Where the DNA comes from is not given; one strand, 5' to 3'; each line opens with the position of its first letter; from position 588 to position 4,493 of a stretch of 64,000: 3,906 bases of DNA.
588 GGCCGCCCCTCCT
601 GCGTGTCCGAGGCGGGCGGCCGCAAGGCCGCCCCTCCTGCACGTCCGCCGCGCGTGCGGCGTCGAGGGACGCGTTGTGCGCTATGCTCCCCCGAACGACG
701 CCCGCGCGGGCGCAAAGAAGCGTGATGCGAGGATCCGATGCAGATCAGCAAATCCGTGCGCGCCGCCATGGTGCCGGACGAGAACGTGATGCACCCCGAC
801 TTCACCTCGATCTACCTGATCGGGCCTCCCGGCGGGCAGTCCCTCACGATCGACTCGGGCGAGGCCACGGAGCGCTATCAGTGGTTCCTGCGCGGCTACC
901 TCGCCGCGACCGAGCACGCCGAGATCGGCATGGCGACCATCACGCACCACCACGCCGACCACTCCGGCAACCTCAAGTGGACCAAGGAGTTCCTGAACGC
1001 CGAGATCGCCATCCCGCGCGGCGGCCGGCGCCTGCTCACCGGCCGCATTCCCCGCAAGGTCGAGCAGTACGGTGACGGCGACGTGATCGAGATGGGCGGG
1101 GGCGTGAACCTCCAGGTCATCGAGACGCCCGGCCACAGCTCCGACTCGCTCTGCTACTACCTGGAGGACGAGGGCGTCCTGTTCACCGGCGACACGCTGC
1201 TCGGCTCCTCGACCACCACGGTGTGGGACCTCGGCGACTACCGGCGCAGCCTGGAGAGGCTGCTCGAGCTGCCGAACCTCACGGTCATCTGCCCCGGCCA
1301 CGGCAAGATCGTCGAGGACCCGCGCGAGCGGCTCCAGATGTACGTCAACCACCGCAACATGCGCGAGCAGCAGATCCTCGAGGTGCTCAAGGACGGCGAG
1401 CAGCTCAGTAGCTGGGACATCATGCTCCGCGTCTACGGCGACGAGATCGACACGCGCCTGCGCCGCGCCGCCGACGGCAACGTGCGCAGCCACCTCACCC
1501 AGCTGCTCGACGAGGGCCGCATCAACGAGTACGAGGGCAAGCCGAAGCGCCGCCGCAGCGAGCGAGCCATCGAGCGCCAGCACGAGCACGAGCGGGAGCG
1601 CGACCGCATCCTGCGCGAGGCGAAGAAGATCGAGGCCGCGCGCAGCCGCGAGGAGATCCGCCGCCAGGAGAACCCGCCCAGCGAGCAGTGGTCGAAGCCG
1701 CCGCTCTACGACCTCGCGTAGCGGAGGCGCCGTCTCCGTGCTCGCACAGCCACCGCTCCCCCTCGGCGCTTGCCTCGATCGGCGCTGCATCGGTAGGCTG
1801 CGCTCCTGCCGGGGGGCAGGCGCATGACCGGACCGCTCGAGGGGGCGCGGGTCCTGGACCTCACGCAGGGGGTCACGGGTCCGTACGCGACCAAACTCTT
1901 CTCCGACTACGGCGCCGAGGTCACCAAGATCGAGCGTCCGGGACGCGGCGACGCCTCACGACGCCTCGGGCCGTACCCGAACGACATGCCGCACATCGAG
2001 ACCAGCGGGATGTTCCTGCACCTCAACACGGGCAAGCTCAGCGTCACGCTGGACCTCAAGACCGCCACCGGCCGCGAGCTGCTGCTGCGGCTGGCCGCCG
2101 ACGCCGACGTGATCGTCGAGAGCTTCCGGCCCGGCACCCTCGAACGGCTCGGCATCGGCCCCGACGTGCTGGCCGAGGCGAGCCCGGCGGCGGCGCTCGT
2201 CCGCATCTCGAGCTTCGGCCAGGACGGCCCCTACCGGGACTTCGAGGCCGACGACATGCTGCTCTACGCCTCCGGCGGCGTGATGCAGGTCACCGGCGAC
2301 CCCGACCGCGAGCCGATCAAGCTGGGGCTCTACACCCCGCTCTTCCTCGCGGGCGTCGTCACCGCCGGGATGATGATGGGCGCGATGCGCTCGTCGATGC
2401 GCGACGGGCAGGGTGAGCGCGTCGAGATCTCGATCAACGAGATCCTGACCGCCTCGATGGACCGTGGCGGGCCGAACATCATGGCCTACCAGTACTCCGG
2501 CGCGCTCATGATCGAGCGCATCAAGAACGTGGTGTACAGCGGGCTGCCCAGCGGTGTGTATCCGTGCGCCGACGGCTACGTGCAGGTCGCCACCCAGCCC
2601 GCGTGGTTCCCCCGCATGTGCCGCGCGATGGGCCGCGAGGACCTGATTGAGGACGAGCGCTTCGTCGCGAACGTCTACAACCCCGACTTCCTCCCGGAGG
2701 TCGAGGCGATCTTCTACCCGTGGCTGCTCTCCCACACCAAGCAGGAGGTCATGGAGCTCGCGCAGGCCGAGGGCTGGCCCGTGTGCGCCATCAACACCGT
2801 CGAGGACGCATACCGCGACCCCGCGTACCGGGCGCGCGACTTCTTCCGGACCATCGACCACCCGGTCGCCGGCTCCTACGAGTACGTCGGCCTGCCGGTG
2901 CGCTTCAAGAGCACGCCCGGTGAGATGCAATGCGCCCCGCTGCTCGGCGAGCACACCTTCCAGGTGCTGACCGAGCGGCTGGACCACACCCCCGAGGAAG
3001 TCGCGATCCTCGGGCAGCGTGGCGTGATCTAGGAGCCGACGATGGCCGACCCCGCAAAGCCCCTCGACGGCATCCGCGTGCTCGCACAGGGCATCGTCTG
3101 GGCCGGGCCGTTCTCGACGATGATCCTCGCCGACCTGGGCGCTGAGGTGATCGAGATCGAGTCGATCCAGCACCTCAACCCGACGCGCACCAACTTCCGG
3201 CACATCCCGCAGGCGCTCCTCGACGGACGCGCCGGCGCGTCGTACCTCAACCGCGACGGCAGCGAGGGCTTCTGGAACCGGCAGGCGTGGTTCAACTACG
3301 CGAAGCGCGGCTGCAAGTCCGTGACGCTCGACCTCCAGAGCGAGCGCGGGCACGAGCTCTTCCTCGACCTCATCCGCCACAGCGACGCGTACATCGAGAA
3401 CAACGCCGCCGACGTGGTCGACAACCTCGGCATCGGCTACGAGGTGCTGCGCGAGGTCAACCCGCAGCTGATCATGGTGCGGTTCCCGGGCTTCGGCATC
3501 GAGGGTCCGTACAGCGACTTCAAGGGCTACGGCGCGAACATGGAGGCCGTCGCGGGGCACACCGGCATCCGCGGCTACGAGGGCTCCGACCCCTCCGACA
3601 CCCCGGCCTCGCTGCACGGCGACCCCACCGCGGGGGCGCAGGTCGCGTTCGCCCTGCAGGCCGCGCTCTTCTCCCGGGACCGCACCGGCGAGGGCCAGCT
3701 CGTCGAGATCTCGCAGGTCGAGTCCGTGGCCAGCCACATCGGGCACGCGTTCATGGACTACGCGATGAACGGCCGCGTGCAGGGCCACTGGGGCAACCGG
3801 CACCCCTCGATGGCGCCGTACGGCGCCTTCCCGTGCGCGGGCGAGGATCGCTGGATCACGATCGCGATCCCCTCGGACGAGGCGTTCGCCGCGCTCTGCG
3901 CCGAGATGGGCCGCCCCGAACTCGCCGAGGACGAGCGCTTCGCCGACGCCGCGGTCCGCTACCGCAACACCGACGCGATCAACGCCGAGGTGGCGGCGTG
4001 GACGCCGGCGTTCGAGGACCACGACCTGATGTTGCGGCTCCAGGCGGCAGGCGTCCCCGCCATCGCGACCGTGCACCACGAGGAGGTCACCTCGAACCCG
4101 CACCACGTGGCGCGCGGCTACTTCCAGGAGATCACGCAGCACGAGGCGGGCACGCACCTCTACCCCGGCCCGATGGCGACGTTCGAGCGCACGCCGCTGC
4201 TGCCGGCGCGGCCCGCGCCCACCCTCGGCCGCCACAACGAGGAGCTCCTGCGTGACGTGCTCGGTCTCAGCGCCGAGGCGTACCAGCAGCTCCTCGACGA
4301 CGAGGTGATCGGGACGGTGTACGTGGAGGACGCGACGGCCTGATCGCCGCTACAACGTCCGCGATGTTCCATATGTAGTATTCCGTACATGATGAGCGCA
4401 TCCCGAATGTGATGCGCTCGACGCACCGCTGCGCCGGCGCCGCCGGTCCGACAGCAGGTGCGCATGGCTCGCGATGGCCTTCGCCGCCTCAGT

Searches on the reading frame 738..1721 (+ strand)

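Call 61: search_protein_families(library=pfam, proteins=[window:738-1721:+], max_evalue=0.00001)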
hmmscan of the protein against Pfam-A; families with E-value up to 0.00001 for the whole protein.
window:738-1721:+ (327 aa): 3 families
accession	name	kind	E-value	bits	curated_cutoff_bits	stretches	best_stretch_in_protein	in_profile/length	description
PF00753.33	Lactamase_B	-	9.3e-20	71.8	22.7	1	21-188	4-196/196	Metallo-beta-lactamase superfamily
PF17778.7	BLACT_WH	-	2.2e-06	28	22.8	1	224-264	1-40/46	Beta-lactamase associated winged helix domain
PF19583.5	ODP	-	4.3e-06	27.2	27.2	0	26-158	6-141/194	ODP family beta lactamase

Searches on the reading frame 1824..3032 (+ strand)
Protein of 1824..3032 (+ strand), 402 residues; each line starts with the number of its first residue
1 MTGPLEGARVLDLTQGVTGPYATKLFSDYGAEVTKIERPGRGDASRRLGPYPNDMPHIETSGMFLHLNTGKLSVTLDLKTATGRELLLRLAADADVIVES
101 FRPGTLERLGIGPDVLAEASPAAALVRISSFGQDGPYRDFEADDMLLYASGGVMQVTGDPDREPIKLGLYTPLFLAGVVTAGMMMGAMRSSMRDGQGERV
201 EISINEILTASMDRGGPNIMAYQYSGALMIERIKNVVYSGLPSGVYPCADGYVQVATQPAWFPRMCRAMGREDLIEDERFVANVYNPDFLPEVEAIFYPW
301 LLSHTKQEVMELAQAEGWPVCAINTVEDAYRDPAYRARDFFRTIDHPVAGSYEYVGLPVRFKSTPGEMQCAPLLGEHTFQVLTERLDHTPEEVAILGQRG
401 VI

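Call 61: search_protein_families(library=pfam, proteins=[window:1824-3032:+], max_evalue=0.00001)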
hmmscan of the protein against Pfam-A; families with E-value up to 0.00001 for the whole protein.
window:1824-3032:+ (402 aa): 1 family
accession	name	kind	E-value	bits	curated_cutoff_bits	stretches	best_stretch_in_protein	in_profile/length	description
PF02515.22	CoA_transf_3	-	3.8e-94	316.2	23.3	1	5-378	1-366/366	CoA-transferase family III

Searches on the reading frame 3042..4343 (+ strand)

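Call 61: search_protein_families(library=pfam, proteins=[window:3042-4343:+], max_evalue=0.00001)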
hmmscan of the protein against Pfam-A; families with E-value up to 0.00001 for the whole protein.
window:3042-4343:+ (433 aa): 1 family
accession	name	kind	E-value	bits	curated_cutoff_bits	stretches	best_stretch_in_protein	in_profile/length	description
PF02515.22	CoA_transf_3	-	1.7e-97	327.3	23.3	1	8-399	1-366/366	CoA-transferase family III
